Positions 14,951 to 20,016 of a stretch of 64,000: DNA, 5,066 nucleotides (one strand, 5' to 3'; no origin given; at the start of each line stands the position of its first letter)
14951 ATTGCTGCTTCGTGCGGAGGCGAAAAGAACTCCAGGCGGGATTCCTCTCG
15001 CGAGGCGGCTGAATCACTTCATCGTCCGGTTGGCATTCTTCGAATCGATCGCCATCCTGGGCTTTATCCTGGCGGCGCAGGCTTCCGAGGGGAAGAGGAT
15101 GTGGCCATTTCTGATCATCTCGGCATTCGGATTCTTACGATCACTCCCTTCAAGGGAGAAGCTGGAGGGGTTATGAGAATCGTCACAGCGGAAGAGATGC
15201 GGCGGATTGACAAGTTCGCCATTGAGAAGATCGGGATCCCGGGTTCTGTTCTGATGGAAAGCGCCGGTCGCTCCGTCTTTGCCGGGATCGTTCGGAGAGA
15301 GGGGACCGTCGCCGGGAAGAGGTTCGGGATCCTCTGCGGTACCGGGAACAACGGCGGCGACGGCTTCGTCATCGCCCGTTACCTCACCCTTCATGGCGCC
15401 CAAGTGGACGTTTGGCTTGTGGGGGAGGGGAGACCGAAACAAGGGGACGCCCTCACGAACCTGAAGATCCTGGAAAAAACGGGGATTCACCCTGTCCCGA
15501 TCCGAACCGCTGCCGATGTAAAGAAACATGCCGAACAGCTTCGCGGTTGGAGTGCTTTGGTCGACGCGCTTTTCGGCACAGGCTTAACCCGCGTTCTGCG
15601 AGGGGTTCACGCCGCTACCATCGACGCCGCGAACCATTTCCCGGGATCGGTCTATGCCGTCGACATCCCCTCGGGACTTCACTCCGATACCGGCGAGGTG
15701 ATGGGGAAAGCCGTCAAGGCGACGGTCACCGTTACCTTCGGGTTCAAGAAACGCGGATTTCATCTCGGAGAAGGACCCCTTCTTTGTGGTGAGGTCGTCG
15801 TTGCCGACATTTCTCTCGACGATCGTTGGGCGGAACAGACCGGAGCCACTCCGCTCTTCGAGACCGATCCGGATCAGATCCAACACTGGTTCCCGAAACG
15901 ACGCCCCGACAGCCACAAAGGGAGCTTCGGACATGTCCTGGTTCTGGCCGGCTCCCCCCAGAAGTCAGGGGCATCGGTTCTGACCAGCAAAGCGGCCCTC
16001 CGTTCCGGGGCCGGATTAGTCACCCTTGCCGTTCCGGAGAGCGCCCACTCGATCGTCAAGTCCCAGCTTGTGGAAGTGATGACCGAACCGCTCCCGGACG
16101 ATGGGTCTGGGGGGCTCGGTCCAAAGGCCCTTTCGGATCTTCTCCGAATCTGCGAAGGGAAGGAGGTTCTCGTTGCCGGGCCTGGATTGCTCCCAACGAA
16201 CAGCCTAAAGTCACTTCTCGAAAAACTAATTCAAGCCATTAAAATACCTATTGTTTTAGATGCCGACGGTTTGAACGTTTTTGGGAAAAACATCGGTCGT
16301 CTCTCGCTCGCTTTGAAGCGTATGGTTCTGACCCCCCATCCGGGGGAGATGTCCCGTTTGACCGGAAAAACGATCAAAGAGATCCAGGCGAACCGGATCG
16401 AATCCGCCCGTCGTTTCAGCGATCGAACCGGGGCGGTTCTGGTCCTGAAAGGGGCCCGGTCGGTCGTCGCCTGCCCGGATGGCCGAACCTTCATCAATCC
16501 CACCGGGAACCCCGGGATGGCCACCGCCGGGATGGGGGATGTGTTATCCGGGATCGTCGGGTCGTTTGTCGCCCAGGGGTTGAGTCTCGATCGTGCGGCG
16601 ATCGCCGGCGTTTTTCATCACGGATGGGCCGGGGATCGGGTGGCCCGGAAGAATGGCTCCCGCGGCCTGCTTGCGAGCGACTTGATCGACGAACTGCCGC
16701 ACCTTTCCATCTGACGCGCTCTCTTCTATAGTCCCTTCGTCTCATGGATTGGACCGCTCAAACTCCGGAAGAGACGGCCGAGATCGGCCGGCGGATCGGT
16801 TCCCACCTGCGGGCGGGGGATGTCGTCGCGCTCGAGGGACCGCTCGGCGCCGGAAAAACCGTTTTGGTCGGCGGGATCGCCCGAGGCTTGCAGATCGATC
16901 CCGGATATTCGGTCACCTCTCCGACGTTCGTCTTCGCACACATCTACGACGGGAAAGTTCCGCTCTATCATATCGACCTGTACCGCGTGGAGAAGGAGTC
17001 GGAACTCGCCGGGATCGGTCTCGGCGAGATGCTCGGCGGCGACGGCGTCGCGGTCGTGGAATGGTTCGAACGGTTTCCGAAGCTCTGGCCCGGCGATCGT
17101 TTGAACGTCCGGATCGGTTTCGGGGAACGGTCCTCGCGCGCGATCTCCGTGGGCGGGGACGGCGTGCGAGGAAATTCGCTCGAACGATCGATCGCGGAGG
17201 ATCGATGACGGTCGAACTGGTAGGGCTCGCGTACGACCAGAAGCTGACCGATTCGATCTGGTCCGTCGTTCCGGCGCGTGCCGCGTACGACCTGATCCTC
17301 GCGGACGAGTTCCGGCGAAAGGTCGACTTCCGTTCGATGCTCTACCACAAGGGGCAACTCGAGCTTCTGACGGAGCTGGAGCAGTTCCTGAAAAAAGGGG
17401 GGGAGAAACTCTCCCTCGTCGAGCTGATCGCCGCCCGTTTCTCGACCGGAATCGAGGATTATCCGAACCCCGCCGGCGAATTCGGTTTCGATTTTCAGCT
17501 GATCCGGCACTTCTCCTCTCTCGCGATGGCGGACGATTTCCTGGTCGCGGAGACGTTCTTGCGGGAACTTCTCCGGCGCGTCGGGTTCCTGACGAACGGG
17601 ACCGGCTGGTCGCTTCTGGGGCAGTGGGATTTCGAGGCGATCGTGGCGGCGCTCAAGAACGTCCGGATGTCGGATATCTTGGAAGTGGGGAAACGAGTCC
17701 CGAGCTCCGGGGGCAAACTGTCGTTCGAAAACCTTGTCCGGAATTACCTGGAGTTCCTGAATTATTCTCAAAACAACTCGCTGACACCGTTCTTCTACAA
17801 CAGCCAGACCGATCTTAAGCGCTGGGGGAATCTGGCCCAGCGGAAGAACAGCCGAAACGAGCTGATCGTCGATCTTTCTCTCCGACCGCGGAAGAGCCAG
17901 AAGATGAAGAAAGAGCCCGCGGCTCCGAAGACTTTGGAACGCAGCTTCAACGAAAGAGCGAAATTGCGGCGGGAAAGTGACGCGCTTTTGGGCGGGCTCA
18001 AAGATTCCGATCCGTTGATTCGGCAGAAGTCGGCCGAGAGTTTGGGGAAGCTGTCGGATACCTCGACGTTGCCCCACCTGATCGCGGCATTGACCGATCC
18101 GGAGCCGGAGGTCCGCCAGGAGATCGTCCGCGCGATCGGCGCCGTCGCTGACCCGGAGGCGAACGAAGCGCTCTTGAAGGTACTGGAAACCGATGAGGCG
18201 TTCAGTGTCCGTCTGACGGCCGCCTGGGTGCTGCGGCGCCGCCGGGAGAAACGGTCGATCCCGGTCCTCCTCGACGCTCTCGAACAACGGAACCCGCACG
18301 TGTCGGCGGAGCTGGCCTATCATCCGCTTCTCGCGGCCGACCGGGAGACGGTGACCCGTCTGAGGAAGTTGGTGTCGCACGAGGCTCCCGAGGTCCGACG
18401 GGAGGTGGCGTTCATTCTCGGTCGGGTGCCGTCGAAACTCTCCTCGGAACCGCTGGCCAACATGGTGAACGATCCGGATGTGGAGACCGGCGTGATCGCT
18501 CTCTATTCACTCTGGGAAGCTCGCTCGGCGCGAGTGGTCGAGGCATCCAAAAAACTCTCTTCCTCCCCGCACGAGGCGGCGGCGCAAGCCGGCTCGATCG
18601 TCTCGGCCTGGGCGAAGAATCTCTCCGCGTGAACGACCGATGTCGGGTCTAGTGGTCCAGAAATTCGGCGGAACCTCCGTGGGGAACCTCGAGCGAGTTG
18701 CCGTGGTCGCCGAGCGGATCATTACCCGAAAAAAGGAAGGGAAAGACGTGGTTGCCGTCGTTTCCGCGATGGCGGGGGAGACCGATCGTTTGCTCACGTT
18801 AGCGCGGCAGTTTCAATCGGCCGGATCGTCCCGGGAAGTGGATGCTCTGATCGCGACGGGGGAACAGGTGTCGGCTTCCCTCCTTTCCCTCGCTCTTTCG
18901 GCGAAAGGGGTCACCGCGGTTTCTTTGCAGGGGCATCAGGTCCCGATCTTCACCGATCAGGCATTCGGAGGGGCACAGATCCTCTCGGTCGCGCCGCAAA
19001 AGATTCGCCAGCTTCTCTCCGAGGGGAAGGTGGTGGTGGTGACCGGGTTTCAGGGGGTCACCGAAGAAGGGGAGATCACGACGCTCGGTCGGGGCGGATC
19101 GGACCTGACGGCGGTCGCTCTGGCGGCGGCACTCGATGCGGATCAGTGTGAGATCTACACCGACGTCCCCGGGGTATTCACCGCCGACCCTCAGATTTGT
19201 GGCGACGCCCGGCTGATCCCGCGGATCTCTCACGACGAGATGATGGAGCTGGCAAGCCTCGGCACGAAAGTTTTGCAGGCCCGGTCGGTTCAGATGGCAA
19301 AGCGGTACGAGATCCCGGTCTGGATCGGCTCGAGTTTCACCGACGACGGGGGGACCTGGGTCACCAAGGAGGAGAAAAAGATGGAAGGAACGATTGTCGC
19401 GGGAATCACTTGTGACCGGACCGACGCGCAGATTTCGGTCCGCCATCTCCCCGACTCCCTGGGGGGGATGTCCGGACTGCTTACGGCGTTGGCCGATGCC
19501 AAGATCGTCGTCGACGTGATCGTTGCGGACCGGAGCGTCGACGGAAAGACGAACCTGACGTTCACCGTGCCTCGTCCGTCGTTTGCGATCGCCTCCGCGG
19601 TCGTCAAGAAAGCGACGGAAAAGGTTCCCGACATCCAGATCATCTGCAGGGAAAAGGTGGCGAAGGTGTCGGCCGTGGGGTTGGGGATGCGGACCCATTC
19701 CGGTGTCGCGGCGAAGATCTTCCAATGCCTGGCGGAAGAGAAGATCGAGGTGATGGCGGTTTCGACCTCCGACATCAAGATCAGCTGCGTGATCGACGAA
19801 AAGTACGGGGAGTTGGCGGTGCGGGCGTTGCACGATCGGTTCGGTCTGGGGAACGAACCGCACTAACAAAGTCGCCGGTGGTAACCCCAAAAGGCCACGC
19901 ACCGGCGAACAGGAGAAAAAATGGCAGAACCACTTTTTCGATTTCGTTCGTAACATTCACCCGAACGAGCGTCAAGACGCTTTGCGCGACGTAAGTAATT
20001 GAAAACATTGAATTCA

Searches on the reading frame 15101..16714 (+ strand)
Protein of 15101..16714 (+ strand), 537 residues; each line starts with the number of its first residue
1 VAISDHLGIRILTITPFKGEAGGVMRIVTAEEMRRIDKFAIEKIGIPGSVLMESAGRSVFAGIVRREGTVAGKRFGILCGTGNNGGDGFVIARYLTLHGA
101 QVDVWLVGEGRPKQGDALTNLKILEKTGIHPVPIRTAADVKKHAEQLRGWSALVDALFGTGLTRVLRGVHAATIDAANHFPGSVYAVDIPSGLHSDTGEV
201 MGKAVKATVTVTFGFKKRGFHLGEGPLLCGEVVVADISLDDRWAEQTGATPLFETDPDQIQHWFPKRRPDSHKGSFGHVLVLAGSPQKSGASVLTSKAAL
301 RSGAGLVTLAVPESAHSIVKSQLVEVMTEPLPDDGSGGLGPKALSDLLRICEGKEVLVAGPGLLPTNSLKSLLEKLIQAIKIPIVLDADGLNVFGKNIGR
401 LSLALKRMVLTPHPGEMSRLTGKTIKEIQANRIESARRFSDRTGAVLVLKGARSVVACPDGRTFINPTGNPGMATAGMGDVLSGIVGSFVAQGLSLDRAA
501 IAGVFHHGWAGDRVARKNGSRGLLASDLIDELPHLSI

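Call 26: search_protein_families(library=pfam, proteins=[window:15101-16714:+], max_evalue=0.00001)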
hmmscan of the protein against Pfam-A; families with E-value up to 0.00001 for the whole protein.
window:15101-16714:+ (537 aa): 2 families
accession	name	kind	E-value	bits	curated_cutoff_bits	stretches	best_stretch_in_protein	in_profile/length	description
PF01256.23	Carb_kinase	-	5.9e-58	196.6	27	1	279-533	1-241/242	NAD(P)H-hydrate dehydratase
PF03853.21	YjeF_N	-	9.6e-47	159.5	24.9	1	50-219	3-169/169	YjeF-related protein N-terminus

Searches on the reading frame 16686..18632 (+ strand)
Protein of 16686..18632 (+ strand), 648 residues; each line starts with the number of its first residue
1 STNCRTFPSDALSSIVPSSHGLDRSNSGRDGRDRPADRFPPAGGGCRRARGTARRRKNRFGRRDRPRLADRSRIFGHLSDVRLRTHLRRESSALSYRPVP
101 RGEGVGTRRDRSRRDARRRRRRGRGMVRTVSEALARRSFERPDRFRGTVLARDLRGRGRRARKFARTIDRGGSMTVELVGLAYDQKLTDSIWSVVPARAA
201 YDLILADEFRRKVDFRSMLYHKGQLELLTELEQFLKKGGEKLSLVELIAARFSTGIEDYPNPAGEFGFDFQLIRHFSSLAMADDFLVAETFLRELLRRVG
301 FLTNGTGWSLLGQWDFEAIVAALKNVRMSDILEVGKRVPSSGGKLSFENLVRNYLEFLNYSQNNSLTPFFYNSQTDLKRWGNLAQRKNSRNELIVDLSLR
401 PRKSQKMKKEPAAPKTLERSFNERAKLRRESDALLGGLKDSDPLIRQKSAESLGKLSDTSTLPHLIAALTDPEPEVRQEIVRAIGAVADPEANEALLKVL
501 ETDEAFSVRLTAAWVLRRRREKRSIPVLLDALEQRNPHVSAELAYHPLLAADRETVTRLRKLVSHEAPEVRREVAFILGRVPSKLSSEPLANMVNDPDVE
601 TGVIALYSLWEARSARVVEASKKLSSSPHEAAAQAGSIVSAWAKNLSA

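Call 26: search_protein_families(library=pfam, proteins=[window:16686-18632:+], max_evalue=0.00001)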
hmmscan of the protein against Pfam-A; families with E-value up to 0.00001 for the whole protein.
window:16686-18632:+ (648 aa): 4 families
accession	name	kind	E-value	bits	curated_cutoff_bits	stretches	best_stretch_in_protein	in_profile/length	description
PF13646.12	HEAT_2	-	1.6e-26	92.8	27.7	1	462-538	1-77/88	HEAT repeats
PF02985.28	HEAT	-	7.8e-15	54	23.5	0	462-488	2-28/31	HEAT repeat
PF03130.22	HEAT_PBS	-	2.5e-12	46.4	20.9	0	508-533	1-26/27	PBS lyase HEAT-like repeat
PF13513.12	HEAT_EZ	-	1.9e-11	44.6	27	0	462-486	30-54/55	HEAT-like repeat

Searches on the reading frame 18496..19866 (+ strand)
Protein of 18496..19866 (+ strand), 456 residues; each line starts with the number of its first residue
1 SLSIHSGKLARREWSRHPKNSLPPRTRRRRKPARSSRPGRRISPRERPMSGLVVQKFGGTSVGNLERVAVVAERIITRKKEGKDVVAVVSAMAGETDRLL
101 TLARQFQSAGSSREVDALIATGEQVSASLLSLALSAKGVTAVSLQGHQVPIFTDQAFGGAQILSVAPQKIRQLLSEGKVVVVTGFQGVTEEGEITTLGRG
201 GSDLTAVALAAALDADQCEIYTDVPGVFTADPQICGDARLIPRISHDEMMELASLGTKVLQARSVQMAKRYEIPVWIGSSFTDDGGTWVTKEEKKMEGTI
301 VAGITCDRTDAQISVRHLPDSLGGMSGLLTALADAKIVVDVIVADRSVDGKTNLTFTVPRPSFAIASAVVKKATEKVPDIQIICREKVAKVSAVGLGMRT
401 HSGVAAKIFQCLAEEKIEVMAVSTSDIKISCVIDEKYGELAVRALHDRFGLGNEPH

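Call 26: search_protein_families(library=pfam, proteins=[window:18496-19866:+], max_evalue=0.00001)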
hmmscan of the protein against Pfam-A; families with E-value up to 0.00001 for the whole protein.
window:18496-19866:+ (456 aa): 4 families
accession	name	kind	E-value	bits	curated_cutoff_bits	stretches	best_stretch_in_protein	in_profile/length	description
PF00696.33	AA_kinase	-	6.9e-53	180.2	24.9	1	52-278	2-233/234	Amino acid kinase family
PF22468.2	ACT_9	-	1.9e-25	88.8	27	1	391-449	1-61/61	ACT domain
PF13840.12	ACT_7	-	3.4e-17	62.5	27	1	385-447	3-65/65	ACT domain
PF01842.31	ACT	-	3.7e-06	27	27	0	313-364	3-52/66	ACT domain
